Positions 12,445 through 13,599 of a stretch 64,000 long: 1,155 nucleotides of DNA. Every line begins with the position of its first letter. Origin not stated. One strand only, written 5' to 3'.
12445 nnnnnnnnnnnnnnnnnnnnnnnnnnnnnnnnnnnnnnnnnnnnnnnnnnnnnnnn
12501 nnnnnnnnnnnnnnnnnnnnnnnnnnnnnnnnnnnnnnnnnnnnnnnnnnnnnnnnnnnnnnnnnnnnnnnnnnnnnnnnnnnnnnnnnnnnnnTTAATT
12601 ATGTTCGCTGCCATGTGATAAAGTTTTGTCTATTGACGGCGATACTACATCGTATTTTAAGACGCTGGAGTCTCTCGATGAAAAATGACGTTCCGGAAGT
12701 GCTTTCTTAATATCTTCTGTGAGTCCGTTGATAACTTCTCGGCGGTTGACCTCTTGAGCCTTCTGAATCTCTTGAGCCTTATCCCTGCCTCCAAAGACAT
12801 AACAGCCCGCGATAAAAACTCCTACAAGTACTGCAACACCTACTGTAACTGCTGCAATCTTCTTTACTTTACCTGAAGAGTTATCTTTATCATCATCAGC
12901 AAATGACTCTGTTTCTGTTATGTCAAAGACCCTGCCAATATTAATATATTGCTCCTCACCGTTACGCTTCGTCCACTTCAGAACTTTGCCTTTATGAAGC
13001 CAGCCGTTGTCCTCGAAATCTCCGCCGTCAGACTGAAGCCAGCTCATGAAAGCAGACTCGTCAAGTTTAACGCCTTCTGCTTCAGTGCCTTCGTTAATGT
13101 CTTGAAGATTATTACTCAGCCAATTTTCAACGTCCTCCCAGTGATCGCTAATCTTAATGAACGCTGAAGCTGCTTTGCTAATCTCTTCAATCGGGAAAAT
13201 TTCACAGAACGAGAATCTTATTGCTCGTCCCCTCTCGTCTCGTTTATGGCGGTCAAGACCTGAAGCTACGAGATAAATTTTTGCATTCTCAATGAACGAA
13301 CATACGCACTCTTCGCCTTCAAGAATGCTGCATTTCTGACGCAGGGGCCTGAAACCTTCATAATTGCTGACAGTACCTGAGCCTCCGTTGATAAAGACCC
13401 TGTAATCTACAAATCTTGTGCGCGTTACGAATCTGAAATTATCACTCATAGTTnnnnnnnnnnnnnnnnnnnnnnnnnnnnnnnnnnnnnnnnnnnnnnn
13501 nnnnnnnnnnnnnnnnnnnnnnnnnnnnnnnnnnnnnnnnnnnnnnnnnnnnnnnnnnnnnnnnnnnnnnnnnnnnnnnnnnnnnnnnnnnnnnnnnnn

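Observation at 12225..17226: Orphan operon: dynamin-like GTPase + small hydrophobic ORF + second compact GTPase + single-pass membrane protein + small helical protein, a candidate undescribed conflict/membrane system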

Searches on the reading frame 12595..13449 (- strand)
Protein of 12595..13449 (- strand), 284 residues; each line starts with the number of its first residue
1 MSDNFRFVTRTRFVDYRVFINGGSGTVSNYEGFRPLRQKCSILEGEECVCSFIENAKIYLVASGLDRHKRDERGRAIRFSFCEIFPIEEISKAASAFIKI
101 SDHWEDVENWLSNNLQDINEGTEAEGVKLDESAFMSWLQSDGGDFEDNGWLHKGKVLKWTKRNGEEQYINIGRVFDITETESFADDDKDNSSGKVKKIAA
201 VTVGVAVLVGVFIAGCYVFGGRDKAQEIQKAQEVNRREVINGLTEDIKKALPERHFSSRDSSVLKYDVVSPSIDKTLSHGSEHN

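Call 3: search_protein_families(library=pfam, proteins=[window:12595-13449:-], max_evalue=1)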
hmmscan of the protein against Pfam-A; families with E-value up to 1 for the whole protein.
window:12595-13449:- (284 aa): 3 families
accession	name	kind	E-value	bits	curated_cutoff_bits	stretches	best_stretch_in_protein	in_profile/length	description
PF18288.6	FAA_hydro_N_2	-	0.0047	17.8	25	1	90-136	28-74/78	Fumarylacetoacetase N-terminal domain 2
PF14610.12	Psg1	-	0.017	15.3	30.1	1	157-219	112-175/186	Ykl077w/Psg1 (Pma1 Stabilization in Golgi)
PF24227.1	DUF7443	-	0.11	12.6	27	1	161-181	13-33/58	Domain of unknown function (DUF7443)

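Call 4: search_protein_families(library=padloc, proteins=[window:12595-13449:-], max_evalue=1)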
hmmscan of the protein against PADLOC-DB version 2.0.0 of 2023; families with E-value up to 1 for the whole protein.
window:12595-13449:- (284 aa): 0 families

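Call 5: search_protein_families(library=ncbifam, proteins=[window:12595-13449:-], max_evalue=1)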
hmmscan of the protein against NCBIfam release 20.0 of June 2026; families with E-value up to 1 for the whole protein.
window:12595-13449:- (284 aa): 1 family
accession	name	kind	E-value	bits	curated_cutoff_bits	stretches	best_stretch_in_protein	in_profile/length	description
NF004285.1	PRK05696.1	equivalog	0.016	15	179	1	181-238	5-60/171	flagellar basal body-associated protein FliL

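Call 27: find_homologous_proteins(query=window:12595-13449:-, max_evalue=0.01)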
Query window:12595-13449:- (284 aa): 13 proteins with E <= 0.01 among 1023 candidates.
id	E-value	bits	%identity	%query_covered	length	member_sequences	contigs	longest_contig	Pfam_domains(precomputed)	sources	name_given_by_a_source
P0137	5.1e-188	641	100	100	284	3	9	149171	-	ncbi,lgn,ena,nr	ncbi:MAG: hypothetical protein IJP48_01685 [Synergistaceae bacterium]|nr:hypothetical protein [Syner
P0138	9.3e-140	483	88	89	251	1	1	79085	-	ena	-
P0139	4.1e-101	356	59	98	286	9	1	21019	-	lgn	-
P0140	6.0e-98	345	59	95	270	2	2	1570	-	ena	-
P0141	5.0e-95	336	59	95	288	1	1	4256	-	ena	-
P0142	4.7e-85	303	53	98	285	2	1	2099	-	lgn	-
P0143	1.3e-82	295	55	92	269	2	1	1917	-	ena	-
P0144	1.2e-61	226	51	80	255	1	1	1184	-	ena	-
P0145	1.2e-48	184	41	90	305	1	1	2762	-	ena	-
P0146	7.4e-44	168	59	48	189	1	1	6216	-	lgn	-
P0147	9.9e-22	95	34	73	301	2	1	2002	-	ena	-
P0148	1.7e-19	88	35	55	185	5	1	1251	-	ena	-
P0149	3.8e-18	84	35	55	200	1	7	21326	-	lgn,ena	-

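Call 42: predict_structure(alignment_id=A3)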
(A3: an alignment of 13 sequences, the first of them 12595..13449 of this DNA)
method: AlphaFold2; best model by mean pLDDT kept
length: 284 residues; sequences in the alignment: 13
mean_pLDDT: 67.8   pTM: 0.59
mean pLDDT of the five models: 67.8, 67.6, 67.1, 65.9, 63.8
residues with pLDDT >= 90: 62; 70-90: 97; 50-70: 52; < 50: 73
segments of 3 or more residues with pLDDT < 50: 174-234, 275-284
pLDDT, mean of each block of 10 residues (from residue 1): 73 78 71 79 87 90 92 88 91 91 94 90 85 91 63 86 81 43 24 21 23 27 40 59 67 67 65 46 27
secondary structure, 60 per line:
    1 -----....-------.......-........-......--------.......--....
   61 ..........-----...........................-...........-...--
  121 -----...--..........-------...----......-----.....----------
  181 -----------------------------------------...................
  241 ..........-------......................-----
elements in order: E6-9 E17-20 E25-29 H34-39 E48-54 E57-70 E76-86 H87-102 H104-114 E116-118 E126-128 H131-140 E155-160 E166-170 H222-250 H258-279

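Call 47: search_protein_families(library=pfam, alignment_id=A4, max_evalue=0.01)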
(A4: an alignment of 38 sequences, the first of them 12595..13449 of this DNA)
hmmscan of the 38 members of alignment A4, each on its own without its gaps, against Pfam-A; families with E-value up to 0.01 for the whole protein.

A. member 1, window:12595-13449:- (284 aa): 1 family
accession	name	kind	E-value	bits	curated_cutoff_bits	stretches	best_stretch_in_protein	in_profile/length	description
PF18288.6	FAA_hydro_N_2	-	0.0047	17.8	25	1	90-136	28-74/78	Fumarylacetoacetase N-terminal domain 2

B. families by the number of members that match (of 38 scanned): 8 families
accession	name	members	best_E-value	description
PF00805.28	Pentapeptide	1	1.4e-19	Pentapeptide repeats (8 copies)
PF13599.13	Pentapeptide_4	1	1.7e-07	Pentapeptide repeat region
PF03354.21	TerL_ATPase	1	0.00026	Terminase large subunit, ATPase domain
PF13576.12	Pentapeptide_3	1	0.0018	Pentapeptide repeats (9 copies)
PF14362.11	DUF4407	1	0.0039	Domain of unknown function (DUF4407)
PF20155.4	TMP_3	1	0.0043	Tape measure protein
PF06791.18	TMP_2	1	0.0046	Prophage tail length tape measure protein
PF18288.6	FAA_hydro_N_2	1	0.0047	Fumarylacetoacetase N-terminal domain 2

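Call 48: fold_search(model_id=the predicted structure, library=pdb)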
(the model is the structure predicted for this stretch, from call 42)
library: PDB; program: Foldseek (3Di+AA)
matches with E <= 10: 1137; with E <= 0.001: 0
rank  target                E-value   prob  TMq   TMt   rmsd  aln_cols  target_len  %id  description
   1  6iz8_B                2.3e-03  0.89  0.24  0.30  16.6       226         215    8  Crystal Structure of TagF from Pseudomonas aeruginosa (released 2019-12-18)
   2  6iz8_C                2.9e-03  0.80  0.21  0.25  17.8       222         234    8  Crystal Structure of TagF from Pseudomonas aeruginosa (released 2019-12-18)
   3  9t0n                  5.9e-03  0.82  0.22  0.20   7.9       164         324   12  Crystal structure of TagF (ACIAD2683) from Acinetobacter baylyi ADP1 (released 2025-11-12)
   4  2qnu_B                6.7e-03  0.41  0.17  0.20  17.1       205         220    8  Crystal structure of PA0076 from Pseudomonas aeruginosa PAO1 at 2.05 A resolution (released 2007-07-31)
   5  4zy8_A                3.2e-02  0.77  0.23  0.37   6.6       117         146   13  K. lactis Lst4 longin domain (released 2016-04-13)
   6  4zy8_C                3.4e-02  0.63  0.23  0.38  12.9       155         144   10  K. lactis Lst4 longin domain (released 2016-04-13)
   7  9v0j_A                4.3e-02  0.47  0.18  0.15  11.2       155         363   10  Cryo-EM structure of GATOR1-KICSTOR complex (released 2025-11-12)
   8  8adl_S                6.2e-02  0.82  0.24  0.18   5.7       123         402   11  Cryo-EM structure of the SEA complex (released 2022-11-02)
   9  9o5a_H                6.2e-02  0.35  0.18  0.15  13.8       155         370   10  The KICSTOR-GATOR1 complex (released 2026-02-18)
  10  9o5d_D                6.9e-02  0.77  0.23  0.19   6.0       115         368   13  The KICSTOR-GATOR1-SAMTOR complex (released 2026-01-21)
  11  7t3b_B                7.8e-02  0.75  0.24  0.20   5.6       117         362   12  GATOR1-RAG-RAGULATOR - GAP Complex (released 2022-04-06)
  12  2g3d_B                9.9e-02  0.09  0.11  0.16  12.6       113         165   12  Structure of S65G Y66A GFP variant after spontaneous peptide hydrolysis (released 2006-04-18)
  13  8zis_C                1.0e-01  0.08  0.12  0.07  14.3       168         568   10  HerA Hexamer (released 2025-03-12)
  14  7sr6_B                1.0e-01  0.06  0.10  0.08  21.3       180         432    8  Human Endogenous Retrovirus (HERV-K) reverse transcriptase ternary complex with dsDNA template Primer and dNTP (released 2022-07-20)
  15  9h4q_T                1.1e-01  0.72  0.25  0.18   5.5       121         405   12  Cryo-EM structure of the SEAC wing - EGOC (released 2025-11-05)
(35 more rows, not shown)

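Call 72: search_protein_families(library=pfam, proteins=[window:12595-13449:-], max_evalue=10)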
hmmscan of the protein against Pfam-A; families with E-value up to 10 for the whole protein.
window:12595-13449:- (284 aa): 3 families
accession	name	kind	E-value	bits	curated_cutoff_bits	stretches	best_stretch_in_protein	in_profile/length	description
PF18288.6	FAA_hydro_N_2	-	0.0047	17.8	25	1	90-136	28-74/78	Fumarylacetoacetase N-terminal domain 2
PF14610.12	Psg1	-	0.017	15.3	30.1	1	157-219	112-175/186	Ykl077w/Psg1 (Pma1 Stabilization in Golgi)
PF24227.1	DUF7443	-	0.11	12.6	27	1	161-181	13-33/58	Domain of unknown function (DUF7443)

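Call 74: search_solved_structures(query=A4, max_evalue=10)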
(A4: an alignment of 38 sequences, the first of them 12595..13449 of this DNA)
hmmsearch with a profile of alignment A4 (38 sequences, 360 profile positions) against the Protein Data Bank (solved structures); distinct sequences matched with E-value up to 10: 2.
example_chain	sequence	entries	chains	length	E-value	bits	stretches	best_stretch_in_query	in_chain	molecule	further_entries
9hmf_O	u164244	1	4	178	0.48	12.9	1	235-284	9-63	Flagellar protein FliL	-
8qag_A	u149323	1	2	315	0.79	12.2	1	220-353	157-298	sc-CC-6-95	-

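Call 108: search_protein_representatives(alignment_id=A3)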
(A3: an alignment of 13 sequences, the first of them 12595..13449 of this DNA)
Query: 13 sequences, 273 profile positions. Proteins with E-value up to 0.001 (for the whole library): 78; up to 1e-10: 73; up to 1e-30: 42. The best 78 are listed.
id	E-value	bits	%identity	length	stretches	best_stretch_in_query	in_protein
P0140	2.1e-128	443.8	-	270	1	1-268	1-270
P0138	1.2e-113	395.5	-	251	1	1-246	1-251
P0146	2.7e-72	259.8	-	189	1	3-149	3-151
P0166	4.3e-66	239.5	-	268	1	1-216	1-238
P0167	5.3e-61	222.8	-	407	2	1-263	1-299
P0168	4.2e-56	206.7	-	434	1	1-252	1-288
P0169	1.0e-55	205.4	-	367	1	1-259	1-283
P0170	7.9e-54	199.3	-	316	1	1-216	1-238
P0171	4.2e-51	190.3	-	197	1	2-164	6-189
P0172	1.6e-50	188.4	-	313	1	1-194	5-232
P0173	6.1e-50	186.5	-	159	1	1-135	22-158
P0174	9.0e-50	186.0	-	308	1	1-244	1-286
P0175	3.5e-49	184.0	-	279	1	1-235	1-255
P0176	9.1e-48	179.4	-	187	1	1-141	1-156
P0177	2.4e-47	178.0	-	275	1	1-225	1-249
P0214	8.9e-25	104.0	-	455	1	4-261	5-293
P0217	8.4e-21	90.9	-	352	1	3-119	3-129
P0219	1.9e-19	86.5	-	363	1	5-244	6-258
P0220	1.0e-17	80.8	-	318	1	4-208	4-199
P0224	7.2e-16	74.8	-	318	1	6-204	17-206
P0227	2.7e-15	72.9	-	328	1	7-261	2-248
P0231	2.4e-13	66.5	-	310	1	7-118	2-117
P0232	3.4e-12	62.7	-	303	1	9-164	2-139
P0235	4.6e-11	59.0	-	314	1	6-172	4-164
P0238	1.8e-06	44.0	-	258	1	1-220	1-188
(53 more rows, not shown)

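Call 109: search_protein_families(library=pfam, proteins=[P0214, P0217, P0219, P0220, P0224, P0227, P0231, P0232, P0235, P0238], max_evalue=0.01)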
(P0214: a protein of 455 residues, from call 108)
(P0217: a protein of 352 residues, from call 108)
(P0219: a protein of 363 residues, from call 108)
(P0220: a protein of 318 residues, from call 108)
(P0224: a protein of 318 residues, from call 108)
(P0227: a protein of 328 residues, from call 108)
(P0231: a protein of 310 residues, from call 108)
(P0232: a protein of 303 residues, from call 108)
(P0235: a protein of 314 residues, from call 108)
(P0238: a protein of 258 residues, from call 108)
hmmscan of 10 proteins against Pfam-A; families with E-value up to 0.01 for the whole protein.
P0214 (455 aa): 8 families
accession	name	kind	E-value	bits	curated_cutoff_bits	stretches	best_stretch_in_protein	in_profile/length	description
PF14362.11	DUF4407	-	8e-06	25.8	31.3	1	218-359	87-207/297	Domain of unknown function (DUF4407)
PF06818.20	Fez1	-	0.0018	19.2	34.4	1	243-325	49-125/199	Fez1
PF04859.17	DUF641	-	0.0026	18.5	27.6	1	240-296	71-127/127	Plant protein of unknown function (DUF641)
PF19220.6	Rod_CreS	-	0.0027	17.3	100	1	242-305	30-93/359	Crescentin, rod domain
PF14584.11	DUF4446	-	0.0046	17.4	27.4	0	219-300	2-78/150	Protein of unknown function (DUF4446)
PF05262.16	Borrelia_P83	-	0.0057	15.6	33.6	1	240-381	207-336/489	Borrelia P83/100 protein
PF04201.20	TPD52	-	0.0071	17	25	1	260-298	4-42/108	Tumour protein D52 family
PF17045.10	CEP63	-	0.0076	16.5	33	0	259-304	27-72/263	Centrosomal protein of 63 kDa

P0217 (352 aa): 0 families

P0219 (363 aa): 0 families

P0220 (318 aa): 0 families

P0224 (318 aa): 0 families

P0227 (328 aa): 2 families
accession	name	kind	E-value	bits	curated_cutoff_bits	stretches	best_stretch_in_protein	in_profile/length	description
PF15960.10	DUF4763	-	0.0011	18.7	30.1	1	242-305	81-144/236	Domain of unknown function (DUF4763)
PF06103.16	DUF948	-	0.0013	19.3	37.2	1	183-265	11-87/89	Bacterial protein of unknown function (DUF948)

P0231 (310 aa): 0 families

P0232 (303 aa): 0 families

P0235 (314 aa): 0 families

P0238 (258 aa): 0 families
